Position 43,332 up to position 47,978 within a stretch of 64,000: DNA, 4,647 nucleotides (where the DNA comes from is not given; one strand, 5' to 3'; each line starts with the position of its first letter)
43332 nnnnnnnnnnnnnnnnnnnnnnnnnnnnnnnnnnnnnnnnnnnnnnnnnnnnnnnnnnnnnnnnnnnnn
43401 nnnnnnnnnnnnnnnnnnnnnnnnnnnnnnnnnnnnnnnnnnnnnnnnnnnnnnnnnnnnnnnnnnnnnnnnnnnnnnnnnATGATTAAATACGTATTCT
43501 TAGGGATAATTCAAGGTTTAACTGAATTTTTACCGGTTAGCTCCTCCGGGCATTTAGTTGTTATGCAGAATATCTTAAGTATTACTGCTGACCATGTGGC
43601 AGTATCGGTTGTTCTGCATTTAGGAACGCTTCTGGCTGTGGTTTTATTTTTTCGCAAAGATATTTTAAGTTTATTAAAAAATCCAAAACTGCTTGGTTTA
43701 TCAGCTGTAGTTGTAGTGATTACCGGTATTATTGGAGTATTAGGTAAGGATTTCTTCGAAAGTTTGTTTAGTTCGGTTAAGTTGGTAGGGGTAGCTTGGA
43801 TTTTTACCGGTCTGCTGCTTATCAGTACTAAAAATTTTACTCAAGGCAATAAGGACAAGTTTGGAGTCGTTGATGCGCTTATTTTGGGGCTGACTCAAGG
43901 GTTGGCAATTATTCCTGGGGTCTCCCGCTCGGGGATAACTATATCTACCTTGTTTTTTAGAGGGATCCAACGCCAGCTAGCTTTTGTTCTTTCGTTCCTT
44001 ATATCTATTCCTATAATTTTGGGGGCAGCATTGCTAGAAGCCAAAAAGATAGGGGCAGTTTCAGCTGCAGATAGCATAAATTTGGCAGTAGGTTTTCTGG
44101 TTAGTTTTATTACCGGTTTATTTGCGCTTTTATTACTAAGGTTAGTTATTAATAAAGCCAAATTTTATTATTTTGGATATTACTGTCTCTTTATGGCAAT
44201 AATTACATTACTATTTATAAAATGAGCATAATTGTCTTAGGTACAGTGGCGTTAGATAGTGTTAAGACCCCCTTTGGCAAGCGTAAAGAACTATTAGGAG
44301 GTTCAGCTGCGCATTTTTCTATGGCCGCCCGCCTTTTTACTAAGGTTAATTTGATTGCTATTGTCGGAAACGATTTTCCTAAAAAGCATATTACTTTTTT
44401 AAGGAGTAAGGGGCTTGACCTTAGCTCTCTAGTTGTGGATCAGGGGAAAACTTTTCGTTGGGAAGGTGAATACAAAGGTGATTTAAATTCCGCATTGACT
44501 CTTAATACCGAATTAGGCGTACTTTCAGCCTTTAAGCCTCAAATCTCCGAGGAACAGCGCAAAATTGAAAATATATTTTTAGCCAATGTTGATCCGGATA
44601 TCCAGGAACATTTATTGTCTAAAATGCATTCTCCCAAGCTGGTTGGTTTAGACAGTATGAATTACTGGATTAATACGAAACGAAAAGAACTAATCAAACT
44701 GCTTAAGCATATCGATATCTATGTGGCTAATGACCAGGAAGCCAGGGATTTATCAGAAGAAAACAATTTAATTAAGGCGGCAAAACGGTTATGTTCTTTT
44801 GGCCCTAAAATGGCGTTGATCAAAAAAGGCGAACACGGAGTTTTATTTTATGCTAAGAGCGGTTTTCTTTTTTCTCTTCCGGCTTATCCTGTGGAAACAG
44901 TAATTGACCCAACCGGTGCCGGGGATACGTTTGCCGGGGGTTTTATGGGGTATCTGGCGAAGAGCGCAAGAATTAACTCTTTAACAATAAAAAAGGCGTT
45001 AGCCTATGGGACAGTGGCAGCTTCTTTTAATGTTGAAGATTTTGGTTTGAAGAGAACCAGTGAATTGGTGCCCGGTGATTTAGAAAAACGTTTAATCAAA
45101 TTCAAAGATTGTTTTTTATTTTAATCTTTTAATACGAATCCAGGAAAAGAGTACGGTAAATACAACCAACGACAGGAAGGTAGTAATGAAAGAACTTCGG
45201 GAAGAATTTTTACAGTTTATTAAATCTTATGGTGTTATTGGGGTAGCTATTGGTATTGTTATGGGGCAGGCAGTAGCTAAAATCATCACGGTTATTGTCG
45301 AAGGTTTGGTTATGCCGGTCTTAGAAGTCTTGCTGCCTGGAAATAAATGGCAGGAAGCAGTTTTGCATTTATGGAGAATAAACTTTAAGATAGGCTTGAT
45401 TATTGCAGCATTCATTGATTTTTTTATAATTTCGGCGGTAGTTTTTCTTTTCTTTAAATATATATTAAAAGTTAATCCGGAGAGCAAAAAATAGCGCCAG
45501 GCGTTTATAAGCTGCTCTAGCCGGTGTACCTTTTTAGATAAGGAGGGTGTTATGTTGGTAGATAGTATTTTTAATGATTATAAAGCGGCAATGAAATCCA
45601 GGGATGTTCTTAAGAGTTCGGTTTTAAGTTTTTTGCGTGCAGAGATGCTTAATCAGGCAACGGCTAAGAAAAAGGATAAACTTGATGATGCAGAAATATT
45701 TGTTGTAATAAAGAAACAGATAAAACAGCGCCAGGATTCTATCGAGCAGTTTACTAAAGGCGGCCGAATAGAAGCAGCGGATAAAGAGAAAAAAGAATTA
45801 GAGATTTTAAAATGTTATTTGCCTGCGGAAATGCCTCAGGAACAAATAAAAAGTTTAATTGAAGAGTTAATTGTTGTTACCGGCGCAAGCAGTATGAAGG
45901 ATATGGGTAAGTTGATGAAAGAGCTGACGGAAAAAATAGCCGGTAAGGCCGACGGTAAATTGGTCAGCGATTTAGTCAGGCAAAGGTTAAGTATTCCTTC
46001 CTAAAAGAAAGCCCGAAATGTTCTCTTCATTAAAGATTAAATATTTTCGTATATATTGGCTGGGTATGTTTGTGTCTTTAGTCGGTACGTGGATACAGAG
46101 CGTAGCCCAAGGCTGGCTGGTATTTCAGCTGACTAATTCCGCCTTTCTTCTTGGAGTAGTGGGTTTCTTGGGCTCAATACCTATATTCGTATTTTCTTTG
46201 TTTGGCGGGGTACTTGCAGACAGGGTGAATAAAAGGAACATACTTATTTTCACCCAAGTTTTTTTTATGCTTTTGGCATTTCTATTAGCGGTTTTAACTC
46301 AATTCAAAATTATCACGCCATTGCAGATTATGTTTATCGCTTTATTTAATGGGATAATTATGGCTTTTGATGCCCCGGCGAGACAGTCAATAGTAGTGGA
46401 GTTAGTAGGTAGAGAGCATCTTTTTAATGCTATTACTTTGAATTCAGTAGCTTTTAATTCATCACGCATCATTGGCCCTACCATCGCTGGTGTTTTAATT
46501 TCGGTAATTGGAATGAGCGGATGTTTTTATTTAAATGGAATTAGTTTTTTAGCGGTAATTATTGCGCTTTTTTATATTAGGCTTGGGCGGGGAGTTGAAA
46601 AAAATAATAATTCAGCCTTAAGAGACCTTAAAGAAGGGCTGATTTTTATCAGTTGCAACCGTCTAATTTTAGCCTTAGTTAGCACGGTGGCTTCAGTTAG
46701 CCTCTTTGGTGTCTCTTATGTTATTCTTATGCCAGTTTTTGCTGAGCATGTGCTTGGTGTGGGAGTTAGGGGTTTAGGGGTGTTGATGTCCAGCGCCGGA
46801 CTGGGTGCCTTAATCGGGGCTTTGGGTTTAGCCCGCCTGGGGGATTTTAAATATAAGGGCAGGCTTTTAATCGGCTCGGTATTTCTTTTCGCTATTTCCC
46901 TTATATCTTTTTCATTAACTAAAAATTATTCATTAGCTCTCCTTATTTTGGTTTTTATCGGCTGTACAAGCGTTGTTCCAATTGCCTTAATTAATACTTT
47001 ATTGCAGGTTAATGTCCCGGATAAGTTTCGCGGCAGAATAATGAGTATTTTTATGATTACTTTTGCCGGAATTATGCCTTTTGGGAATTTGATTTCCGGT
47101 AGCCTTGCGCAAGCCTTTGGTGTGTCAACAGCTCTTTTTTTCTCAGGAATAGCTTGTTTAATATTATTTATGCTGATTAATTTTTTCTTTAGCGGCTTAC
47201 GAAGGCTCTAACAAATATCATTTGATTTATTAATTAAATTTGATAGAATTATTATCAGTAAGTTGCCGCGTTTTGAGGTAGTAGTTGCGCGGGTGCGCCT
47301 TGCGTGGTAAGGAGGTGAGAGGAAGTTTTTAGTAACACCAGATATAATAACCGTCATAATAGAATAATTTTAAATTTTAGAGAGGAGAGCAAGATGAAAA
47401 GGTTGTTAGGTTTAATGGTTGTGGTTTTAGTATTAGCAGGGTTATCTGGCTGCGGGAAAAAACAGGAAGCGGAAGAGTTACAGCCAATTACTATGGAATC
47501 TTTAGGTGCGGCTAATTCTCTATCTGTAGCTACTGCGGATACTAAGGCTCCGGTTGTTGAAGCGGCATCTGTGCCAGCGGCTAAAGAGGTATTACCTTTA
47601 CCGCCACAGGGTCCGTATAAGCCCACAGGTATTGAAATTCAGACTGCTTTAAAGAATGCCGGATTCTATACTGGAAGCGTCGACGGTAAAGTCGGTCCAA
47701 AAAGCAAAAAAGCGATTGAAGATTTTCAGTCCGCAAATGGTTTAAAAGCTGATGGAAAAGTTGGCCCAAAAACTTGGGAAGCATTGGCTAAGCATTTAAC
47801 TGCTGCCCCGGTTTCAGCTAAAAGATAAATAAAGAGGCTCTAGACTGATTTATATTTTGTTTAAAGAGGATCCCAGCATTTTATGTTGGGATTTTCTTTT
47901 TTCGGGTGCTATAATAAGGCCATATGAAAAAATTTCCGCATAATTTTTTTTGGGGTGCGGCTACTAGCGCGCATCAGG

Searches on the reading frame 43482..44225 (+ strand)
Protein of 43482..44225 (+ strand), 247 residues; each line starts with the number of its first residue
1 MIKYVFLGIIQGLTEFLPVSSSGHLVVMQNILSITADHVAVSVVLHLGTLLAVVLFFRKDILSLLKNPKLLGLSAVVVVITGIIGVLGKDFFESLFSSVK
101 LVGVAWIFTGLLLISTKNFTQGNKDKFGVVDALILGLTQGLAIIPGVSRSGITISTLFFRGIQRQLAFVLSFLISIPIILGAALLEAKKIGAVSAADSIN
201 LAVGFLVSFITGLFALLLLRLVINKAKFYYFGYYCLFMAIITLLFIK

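Call 53: search_protein_families(library=pfam, proteins=[window:43482-44225:+], max_evalue=0.00001)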
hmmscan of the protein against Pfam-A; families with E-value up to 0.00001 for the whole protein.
window:43482-44225:+ (247 aa): 1 family
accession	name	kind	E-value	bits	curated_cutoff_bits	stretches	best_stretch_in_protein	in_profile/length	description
PF02673.24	BacA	-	1.8e-64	218.3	33.4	1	5-241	2-257/257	Bacitracin resistance protein BacA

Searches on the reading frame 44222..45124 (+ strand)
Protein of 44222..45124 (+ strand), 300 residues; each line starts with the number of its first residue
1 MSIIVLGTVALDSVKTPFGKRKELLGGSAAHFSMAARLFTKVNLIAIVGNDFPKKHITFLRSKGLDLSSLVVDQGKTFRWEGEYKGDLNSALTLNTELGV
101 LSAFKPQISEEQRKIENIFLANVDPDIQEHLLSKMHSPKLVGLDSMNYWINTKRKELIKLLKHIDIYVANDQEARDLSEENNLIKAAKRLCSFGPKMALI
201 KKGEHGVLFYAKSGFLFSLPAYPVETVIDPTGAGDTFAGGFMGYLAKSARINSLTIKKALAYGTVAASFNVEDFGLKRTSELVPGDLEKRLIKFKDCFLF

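Call 53: search_protein_families(library=pfam, proteins=[window:44222-45124:+], max_evalue=0.00001)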
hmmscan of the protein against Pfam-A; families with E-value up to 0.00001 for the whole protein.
window:44222-45124:+ (300 aa): 1 family
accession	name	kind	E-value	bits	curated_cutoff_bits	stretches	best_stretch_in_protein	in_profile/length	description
PF00294.29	PfkB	-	9e-27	94.6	25.8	1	25-277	35-296/302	pfkB family carbohydrate kinase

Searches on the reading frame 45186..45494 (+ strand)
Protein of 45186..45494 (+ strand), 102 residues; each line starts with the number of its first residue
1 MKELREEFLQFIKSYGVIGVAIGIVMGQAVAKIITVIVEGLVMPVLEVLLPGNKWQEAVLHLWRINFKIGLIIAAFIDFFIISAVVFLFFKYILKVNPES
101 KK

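Call 53: search_protein_families(library=pfam, proteins=[window:45186-45494:+], max_evalue=0.00001)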
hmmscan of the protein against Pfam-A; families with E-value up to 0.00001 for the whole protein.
window:45186-45494:+ (102 aa): 1 family
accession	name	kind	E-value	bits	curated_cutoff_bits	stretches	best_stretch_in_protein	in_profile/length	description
PF01741.23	MscL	-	1.6e-15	58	27.4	1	6-95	3-97/123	Large-conductance mechanosensitive channel, MscL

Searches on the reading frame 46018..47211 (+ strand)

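Call 53: search_protein_families(library=pfam, proteins=[window:46018-47211:+], max_evalue=0.00001)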
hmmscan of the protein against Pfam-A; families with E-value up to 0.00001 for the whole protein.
window:46018-47211:+ (397 aa): 2 families
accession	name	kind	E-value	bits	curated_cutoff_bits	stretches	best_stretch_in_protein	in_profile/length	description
PF05977.19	MFS_3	-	4.4e-68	230.5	27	1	2-387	4-390/524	Transmembrane secretion effector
PF07690.21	MFS_1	-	2.2e-36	125.9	33.4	1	14-352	2-341/347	Major Facilitator Superfamily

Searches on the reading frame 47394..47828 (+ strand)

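Call 53: search_protein_families(library=pfam, proteins=[window:47394-47828:+], max_evalue=0.00001)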
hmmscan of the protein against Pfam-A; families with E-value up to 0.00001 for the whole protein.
window:47394-47828:+ (144 aa): 2 families
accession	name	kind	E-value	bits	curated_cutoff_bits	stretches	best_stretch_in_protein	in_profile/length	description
PF01471.23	PG_binding_1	-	1.6e-18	67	23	1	81-131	7-57/57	Putative peptidoglycan binding domain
PF09374.15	PG_binding_3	-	2e-06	28.3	24.6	0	116-135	16-35/76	Predicted Peptidoglycan domain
